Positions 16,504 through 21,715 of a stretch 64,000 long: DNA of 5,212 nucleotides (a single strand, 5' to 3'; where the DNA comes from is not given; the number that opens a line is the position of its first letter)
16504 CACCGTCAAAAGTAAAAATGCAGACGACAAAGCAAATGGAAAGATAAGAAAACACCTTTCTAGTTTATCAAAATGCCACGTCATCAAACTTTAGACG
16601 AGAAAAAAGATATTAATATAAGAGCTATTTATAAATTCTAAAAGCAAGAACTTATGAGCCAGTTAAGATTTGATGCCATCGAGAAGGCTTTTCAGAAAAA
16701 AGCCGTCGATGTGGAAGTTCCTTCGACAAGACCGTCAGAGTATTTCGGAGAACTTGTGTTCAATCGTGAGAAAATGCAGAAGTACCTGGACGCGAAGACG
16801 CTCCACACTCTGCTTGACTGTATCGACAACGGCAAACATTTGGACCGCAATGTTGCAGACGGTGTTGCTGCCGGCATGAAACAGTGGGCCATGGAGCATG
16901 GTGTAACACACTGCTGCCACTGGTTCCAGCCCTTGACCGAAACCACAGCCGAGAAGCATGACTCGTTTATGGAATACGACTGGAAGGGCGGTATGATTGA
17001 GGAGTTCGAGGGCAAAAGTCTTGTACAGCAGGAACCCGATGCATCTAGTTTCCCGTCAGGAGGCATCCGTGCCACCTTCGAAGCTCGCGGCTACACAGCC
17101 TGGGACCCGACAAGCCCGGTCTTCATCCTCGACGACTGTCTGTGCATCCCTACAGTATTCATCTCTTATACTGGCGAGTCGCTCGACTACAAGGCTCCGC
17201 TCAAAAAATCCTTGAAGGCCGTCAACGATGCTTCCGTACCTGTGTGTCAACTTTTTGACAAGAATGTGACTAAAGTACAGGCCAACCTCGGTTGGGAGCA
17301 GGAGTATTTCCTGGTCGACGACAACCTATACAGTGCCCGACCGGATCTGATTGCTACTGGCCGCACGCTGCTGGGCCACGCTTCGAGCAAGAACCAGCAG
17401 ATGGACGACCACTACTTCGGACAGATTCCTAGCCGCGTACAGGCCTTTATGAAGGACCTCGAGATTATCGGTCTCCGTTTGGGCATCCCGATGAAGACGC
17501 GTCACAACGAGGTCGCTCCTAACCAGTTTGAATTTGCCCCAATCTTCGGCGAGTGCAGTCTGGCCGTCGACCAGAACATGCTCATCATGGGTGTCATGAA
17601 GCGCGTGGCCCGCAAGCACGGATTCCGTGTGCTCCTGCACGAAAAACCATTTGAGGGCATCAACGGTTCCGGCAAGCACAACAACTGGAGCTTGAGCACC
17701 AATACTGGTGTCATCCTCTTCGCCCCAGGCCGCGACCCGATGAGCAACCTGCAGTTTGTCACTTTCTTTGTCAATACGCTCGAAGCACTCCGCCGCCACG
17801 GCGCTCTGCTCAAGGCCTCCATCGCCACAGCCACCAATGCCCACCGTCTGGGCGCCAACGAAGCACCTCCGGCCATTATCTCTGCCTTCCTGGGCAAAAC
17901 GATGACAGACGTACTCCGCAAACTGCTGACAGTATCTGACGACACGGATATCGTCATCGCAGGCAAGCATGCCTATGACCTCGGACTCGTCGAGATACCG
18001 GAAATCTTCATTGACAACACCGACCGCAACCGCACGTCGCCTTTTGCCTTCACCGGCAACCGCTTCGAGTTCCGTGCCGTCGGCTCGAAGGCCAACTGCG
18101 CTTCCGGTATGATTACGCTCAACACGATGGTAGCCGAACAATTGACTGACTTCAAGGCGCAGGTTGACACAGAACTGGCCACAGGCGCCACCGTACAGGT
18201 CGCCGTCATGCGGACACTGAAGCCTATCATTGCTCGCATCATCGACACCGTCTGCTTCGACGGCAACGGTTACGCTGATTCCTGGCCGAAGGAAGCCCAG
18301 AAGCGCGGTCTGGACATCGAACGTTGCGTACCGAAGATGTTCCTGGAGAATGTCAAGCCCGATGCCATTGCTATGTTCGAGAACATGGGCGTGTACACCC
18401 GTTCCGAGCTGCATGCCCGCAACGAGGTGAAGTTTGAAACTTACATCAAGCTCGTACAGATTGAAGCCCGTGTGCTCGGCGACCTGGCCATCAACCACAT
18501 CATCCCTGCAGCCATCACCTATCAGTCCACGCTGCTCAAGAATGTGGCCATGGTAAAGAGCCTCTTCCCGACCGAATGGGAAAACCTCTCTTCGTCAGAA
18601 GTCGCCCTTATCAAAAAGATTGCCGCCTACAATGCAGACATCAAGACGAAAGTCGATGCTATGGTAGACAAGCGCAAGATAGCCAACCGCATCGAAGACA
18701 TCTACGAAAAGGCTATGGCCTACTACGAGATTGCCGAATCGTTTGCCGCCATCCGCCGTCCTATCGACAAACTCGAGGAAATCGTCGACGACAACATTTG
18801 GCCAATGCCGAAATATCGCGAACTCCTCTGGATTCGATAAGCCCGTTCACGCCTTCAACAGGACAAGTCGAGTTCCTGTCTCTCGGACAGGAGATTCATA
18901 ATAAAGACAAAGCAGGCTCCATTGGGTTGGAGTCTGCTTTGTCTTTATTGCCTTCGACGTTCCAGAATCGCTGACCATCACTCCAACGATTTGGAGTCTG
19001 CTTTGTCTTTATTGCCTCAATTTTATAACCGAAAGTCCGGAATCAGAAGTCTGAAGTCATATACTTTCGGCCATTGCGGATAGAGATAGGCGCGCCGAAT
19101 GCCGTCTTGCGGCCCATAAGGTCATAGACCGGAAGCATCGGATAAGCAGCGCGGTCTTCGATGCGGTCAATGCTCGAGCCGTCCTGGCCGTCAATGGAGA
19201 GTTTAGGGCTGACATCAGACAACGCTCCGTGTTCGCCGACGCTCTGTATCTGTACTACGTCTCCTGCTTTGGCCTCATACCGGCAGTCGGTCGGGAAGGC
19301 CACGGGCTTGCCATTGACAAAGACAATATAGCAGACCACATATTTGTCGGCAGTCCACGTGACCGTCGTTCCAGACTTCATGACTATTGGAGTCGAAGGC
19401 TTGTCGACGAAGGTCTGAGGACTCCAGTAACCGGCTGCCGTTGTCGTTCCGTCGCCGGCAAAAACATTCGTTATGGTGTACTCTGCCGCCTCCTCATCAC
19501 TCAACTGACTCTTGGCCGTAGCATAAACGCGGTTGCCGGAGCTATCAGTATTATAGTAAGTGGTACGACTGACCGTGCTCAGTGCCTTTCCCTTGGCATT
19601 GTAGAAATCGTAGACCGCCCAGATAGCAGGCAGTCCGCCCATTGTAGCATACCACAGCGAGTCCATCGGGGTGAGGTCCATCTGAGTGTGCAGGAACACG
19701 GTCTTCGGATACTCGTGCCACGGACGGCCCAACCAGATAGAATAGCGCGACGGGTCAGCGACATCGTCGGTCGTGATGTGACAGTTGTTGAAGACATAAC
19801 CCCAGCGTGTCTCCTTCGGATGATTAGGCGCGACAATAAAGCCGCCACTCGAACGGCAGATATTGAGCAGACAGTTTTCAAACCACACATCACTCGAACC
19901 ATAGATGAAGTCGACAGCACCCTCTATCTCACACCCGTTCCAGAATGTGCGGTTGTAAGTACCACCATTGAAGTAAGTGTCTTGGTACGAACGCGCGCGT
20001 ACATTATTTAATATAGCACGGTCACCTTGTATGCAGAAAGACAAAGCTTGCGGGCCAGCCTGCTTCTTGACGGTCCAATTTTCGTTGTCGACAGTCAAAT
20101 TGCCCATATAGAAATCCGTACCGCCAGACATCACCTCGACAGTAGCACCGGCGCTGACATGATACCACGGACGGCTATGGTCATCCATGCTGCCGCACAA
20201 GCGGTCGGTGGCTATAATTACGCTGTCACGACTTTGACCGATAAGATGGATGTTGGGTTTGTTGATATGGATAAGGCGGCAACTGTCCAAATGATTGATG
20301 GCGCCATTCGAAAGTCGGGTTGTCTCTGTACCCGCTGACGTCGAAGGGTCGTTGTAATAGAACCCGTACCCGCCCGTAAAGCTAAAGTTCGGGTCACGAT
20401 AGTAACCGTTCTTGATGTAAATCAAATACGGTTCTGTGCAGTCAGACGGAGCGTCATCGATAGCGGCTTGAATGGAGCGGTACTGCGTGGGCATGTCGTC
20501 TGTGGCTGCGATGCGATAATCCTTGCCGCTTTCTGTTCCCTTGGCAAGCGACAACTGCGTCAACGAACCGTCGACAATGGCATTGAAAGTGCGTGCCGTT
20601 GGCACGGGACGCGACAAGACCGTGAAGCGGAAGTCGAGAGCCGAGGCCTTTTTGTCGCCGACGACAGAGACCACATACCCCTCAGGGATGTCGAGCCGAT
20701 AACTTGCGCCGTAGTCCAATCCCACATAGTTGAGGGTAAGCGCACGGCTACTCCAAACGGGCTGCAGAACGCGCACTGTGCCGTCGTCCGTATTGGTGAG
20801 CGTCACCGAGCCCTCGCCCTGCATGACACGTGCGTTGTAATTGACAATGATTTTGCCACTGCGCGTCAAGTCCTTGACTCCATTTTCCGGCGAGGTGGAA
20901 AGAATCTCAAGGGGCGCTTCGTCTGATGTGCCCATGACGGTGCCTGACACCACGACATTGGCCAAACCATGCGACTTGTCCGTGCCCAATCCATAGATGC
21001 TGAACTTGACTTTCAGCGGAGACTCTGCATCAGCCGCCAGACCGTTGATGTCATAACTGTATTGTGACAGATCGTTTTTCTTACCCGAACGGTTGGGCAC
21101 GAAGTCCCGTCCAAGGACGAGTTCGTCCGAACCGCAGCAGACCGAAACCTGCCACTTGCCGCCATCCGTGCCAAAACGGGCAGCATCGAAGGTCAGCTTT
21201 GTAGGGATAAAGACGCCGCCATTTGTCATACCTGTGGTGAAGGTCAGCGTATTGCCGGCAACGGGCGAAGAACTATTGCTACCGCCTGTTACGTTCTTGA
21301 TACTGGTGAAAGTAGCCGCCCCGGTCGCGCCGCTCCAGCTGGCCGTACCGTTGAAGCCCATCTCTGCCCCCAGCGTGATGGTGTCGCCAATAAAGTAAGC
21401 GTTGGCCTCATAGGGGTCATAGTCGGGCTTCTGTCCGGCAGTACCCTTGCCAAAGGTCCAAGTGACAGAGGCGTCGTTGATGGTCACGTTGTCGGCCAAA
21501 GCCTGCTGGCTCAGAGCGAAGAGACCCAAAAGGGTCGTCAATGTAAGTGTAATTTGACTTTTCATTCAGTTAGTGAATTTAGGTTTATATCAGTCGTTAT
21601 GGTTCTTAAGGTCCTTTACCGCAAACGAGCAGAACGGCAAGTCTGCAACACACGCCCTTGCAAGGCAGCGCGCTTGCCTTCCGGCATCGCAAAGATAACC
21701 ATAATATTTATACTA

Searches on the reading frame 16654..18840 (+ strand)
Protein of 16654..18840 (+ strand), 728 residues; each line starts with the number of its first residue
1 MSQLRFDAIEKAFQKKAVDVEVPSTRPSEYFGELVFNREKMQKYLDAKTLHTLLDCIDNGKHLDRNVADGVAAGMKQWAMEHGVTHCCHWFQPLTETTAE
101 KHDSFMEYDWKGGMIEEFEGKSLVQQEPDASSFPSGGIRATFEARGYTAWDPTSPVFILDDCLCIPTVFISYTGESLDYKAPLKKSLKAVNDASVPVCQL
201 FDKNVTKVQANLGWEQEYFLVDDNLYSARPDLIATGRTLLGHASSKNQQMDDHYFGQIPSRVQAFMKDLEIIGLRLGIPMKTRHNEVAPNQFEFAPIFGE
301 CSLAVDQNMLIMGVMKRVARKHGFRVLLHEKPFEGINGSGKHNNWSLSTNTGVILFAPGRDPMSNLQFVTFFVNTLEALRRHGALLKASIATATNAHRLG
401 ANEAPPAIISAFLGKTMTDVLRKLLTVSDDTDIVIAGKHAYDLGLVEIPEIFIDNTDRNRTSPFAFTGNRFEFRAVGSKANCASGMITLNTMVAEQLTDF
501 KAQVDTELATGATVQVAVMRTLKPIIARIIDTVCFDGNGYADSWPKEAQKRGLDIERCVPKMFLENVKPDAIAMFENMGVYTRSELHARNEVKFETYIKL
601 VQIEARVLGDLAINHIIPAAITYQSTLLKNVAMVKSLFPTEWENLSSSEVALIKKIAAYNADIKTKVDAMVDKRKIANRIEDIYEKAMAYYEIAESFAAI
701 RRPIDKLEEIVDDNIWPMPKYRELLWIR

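Call 7: search_protein_families(library=pfam, proteins=[window:16654-18840:+], max_evalue=0.001)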
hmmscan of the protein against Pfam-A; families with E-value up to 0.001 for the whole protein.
window:16654-18840:+ (728 aa): 3 families
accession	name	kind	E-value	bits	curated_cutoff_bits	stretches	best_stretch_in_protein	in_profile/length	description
PF12437.13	GSIII_N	-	7.1e-76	253.7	25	1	28-186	2-160/160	Glutamine synthetase type III N terminal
PF18318.6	Gln-synt_C-ter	-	2.6e-33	114.7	22.7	1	530-635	13-118/118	Glutamine synthetase C-terminal domain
PF00120.29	Gln-synt_C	-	5.5e-19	68.9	24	1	208-364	20-172/344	Glutamine synthetase, catalytic domain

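Call 32: list_cluster_members(proteins=[window:16654-18840:+, window:43795-44904:-, window:34125-35432:+, window:30568-33141:+, P0001])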
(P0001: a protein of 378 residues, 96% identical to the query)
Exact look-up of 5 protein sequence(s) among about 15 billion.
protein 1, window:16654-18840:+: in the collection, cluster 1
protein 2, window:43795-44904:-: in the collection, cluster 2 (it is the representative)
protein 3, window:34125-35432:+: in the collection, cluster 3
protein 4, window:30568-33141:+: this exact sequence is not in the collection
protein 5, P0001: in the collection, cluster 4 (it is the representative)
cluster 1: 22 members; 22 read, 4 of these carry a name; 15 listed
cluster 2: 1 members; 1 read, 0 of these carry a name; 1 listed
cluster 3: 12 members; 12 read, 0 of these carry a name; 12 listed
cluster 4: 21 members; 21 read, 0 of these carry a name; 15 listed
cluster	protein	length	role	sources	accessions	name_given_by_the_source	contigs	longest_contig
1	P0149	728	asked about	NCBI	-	-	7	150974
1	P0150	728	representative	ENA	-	-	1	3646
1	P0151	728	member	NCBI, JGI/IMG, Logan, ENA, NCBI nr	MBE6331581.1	MAG: glutamine synthetase type III [Bacteroidales bacterium] | glutamine synthetase | glutamine synthetase type III [Bacteroidales bacterium]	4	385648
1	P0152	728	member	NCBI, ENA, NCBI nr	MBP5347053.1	MAG: glutamine synthetase III [Bacteroidales bacterium] | glutamine synthetase III [Bacteroidales bacterium]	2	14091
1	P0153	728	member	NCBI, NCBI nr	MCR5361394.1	MAG: glutamine synthetase III [Bacteroidales bacterium] | glutamine synthetase III [Bacteroidales bacterium]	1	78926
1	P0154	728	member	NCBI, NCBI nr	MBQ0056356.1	MAG: glutamine synthetase III [Bacteroidales bacterium] | glutamine synthetase III [Candidatus Liminaster caballi]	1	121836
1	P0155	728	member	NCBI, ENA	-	-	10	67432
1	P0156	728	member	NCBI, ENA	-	-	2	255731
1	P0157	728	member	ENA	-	-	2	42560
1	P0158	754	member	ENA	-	-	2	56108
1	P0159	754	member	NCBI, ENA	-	-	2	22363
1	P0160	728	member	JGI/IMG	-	-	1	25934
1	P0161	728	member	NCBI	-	-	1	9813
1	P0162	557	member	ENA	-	-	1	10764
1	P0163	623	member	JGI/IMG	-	-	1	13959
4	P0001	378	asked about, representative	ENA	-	-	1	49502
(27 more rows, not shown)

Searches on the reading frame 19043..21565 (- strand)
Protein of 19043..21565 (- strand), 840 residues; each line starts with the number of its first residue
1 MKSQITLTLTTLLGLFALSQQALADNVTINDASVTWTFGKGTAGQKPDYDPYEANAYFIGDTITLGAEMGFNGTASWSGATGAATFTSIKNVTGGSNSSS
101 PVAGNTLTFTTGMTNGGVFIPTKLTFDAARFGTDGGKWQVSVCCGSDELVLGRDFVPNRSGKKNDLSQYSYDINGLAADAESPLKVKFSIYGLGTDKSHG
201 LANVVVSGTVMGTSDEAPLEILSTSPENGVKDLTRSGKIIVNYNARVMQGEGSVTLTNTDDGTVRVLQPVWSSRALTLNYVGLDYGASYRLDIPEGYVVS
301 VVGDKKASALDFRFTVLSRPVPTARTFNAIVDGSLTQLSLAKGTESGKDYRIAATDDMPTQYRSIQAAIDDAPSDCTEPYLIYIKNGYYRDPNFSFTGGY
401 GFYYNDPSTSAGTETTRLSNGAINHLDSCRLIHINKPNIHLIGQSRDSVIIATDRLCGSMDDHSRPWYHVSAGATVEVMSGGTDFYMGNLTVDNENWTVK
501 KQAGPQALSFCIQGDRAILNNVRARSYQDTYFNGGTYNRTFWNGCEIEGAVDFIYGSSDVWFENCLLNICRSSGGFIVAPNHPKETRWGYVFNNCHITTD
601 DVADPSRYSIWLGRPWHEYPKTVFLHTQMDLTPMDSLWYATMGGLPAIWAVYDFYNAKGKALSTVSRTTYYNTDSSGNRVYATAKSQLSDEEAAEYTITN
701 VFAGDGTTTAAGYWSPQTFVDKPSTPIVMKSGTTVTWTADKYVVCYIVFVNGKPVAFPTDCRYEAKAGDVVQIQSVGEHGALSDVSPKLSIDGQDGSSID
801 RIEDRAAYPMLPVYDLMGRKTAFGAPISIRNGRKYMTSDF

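Call 7: search_protein_families(library=pfam, proteins=[window:19043-21565:-], max_evalue=0.001)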
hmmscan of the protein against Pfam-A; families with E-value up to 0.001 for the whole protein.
window:19043-21565:- (840 aa): 2 families
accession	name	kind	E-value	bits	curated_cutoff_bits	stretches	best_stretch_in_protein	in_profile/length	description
PF01095.25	Pectinesterase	-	3e-32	112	27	1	432-673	45-277/298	Pectinesterase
PF13205.12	Big_5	-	1.9e-06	29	23.6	1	215-315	1-104/105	Bacterial Ig-like domain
